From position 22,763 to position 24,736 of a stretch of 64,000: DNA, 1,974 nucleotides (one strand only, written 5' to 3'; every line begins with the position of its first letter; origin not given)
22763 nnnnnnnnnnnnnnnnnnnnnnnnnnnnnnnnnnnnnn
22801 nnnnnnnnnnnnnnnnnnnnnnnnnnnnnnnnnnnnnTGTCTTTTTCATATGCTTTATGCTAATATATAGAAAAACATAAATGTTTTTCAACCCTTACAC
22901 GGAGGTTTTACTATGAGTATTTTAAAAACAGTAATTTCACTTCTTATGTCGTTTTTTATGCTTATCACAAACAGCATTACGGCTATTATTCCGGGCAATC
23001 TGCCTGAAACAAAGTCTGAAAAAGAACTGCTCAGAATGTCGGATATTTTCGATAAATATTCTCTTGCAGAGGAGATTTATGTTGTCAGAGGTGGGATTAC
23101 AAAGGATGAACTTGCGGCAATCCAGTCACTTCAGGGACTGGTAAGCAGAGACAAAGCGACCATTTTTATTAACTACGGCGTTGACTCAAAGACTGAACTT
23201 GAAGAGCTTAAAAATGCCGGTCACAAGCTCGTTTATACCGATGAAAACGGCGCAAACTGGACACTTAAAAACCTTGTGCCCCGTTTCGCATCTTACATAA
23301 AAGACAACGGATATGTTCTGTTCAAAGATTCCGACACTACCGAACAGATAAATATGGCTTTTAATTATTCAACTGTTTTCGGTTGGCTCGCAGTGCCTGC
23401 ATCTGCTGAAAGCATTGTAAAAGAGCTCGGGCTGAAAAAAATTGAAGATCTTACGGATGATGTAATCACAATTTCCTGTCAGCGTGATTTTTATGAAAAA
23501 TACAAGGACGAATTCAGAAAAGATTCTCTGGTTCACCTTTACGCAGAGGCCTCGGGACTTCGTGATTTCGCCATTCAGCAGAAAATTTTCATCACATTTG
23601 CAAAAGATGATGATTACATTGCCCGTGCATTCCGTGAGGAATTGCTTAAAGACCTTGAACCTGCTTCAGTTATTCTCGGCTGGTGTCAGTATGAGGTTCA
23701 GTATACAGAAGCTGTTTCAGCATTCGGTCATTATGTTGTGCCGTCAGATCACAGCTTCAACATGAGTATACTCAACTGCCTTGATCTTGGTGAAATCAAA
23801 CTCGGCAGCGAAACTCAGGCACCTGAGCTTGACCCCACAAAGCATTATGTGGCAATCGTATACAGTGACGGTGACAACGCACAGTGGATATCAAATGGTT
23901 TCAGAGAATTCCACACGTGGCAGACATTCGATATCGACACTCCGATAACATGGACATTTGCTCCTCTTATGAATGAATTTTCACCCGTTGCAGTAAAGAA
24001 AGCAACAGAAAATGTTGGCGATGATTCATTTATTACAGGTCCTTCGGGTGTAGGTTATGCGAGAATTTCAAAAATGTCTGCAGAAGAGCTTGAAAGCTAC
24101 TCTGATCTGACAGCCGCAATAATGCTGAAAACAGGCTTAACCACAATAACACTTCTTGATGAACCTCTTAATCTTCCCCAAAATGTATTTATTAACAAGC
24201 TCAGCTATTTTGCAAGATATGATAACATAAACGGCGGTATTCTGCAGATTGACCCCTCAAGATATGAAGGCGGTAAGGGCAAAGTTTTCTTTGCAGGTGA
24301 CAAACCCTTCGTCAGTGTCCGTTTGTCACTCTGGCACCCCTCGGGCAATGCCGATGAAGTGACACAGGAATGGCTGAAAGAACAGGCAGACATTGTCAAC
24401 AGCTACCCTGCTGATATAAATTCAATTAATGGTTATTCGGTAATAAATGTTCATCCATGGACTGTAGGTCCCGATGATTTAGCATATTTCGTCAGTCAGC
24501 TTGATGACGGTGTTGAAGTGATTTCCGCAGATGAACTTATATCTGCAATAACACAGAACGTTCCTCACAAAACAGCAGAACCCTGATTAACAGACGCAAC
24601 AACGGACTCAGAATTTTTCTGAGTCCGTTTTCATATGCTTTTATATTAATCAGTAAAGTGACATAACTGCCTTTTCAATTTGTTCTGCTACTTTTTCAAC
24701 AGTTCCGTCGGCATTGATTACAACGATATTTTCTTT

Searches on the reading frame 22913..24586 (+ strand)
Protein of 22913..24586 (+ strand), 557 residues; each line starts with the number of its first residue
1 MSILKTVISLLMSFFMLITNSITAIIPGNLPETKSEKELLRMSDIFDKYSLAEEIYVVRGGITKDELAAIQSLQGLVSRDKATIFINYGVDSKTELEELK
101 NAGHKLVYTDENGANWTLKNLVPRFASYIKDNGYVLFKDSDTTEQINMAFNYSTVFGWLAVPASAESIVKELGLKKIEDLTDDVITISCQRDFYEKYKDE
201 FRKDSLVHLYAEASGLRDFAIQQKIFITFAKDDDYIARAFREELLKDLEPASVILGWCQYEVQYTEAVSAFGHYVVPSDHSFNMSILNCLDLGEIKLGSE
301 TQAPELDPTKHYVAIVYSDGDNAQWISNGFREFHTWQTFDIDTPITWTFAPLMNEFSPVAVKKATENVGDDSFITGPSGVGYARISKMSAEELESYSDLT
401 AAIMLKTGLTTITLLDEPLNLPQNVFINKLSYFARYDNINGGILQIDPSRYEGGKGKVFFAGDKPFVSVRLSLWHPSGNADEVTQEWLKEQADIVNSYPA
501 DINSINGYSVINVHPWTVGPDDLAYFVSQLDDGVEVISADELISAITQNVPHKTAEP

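Call 3: search_protein_families(library=pfam, proteins=[window:22913-24586:+], max_evalue=0.01)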
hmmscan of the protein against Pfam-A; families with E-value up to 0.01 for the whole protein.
window:22913-24586:+ (557 aa): 4 families
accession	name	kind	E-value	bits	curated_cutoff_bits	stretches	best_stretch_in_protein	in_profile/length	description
PF14323.11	GxGYxYP_C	-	4.3e-38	131.9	27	1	310-544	2-239/242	GxGYxYP putative glycoside hydrolase C-terminal domain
PF20958.2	GxGYxYP_N_3rd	-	8.8e-14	51.8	24.4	1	213-287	13-89/91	GxGYxYP third domain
PF20957.2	GxGYxYP_N_2nd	-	1.5e-08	35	24.5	1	132-198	2-65/68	GxGYxYP_N second domain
PF16216.10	GxGYxYP_N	-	0.0077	16.4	23.9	0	62-103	10-53/72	GxGYxYP_N 1st domain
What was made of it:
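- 22913..24586 (+): g5: GxGYxYP family protein. It is a chromosomal neighbour, possibly co-transcribed, and not an array family. PF14323 at 131.9 bits (call 3).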

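Call 4: search_protein_families(library=ncbifam, proteins=[window:22913-24586:+], max_evalue=0.01)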
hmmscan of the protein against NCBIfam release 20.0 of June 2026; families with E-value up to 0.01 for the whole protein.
window:22913-24586:+ (557 aa): 0 families

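Call 67: find_encoding_contigs(protein=window:22913-24586:+, flank=9000, max_places=10)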
Protein window:22913-24586:+ (557 aa): 13 contigs read that carry it; 7 places shown.
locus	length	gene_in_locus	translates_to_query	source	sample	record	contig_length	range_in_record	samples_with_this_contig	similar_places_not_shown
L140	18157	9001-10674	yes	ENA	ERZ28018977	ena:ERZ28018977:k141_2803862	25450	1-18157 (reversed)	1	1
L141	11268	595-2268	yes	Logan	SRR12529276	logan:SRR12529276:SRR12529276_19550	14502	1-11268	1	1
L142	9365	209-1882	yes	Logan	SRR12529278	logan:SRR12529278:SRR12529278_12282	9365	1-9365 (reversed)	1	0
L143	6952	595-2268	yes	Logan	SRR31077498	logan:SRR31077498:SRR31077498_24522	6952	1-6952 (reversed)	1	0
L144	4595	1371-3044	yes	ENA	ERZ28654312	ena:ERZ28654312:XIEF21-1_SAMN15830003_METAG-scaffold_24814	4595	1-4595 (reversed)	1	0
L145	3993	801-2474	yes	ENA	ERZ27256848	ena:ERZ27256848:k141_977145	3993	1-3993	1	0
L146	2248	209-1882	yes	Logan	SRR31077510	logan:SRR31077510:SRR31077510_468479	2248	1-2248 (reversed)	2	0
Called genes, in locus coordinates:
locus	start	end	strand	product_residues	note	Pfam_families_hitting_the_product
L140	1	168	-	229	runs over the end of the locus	PF01171:ATP_bind_3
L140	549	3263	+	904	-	PF00690:Cation_ATPase_N, PF00122:E1-E2_ATPase, PF00702:Hydrolase, PF13246:Cation_ATPase, PF00689:Cation_ATPase_C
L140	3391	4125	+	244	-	PF04474:DUF554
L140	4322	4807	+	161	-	PF01712:dNK (faint), PF13238:AAA_18 (weak), PF13671:AAA_33 (faint)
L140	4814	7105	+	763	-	PF00293:NUDIX, PF14815:NUDIX_4 (weak)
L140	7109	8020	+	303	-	PF03881:Fructosamin_kin, PF01636:APH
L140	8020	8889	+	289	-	PF01636:APH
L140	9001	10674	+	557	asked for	PF20957:GxGYxYP_N_2nd, PF20958:GxGYxYP_N_3rd, PF14323:GxGYxYP_C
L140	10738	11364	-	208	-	PF01712:dNK, PF02223:Thymidylate_kin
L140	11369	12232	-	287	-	PF00398:RrnaAD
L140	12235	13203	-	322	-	PF00308:Bac_DnaA (weak), PF01695:IstB_IS21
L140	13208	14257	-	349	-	PF07261:DnaB_2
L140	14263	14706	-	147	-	PF22769:DCD (weak), PF00692:dUTPase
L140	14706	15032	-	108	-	PF05164:ZapA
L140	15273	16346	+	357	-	PF00092:VWA, PF13519:VWA_2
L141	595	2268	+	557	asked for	PF20957:GxGYxYP_N_2nd, PF20958:GxGYxYP_N_3rd, PF14323:GxGYxYP_C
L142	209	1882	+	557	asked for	PF20957:GxGYxYP_N_2nd, PF20958:GxGYxYP_N_3rd, PF14323:GxGYxYP_C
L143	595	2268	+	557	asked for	PF20957:GxGYxYP_N_2nd, PF20958:GxGYxYP_N_3rd, PF14323:GxGYxYP_C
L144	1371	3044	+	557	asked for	PF20957:GxGYxYP_N_2nd, PF20958:GxGYxYP_N_3rd, PF14323:GxGYxYP_C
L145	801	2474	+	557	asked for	PF20957:GxGYxYP_N_2nd, PF20958:GxGYxYP_N_3rd, PF14323:GxGYxYP_C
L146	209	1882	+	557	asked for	PF20957:GxGYxYP_N_2nd, PF20958:GxGYxYP_N_3rd, PF14323:GxGYxYP_C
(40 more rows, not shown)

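Call 68: find_related_loci(query=window:22913-24586:+, collection=metagenome_contigs, flank=10000)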
Query window:22913-24586:+ (557 aa) in metagenome_contigs; peptide patterns used: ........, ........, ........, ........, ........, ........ (x = any residue, [..] = any of these).
292 stretches matched a pattern; 2 encode a relative of the query (tblastn E <= 1e-3); 2 distinct loci.
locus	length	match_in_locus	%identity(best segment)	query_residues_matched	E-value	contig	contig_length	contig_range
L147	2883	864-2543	64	1-557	0e+0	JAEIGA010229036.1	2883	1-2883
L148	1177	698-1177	54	1-159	6e-57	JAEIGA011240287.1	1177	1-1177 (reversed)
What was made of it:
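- Tried and rejected: The metagenome scan with g5 returned two short, distant contigs (call 68).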
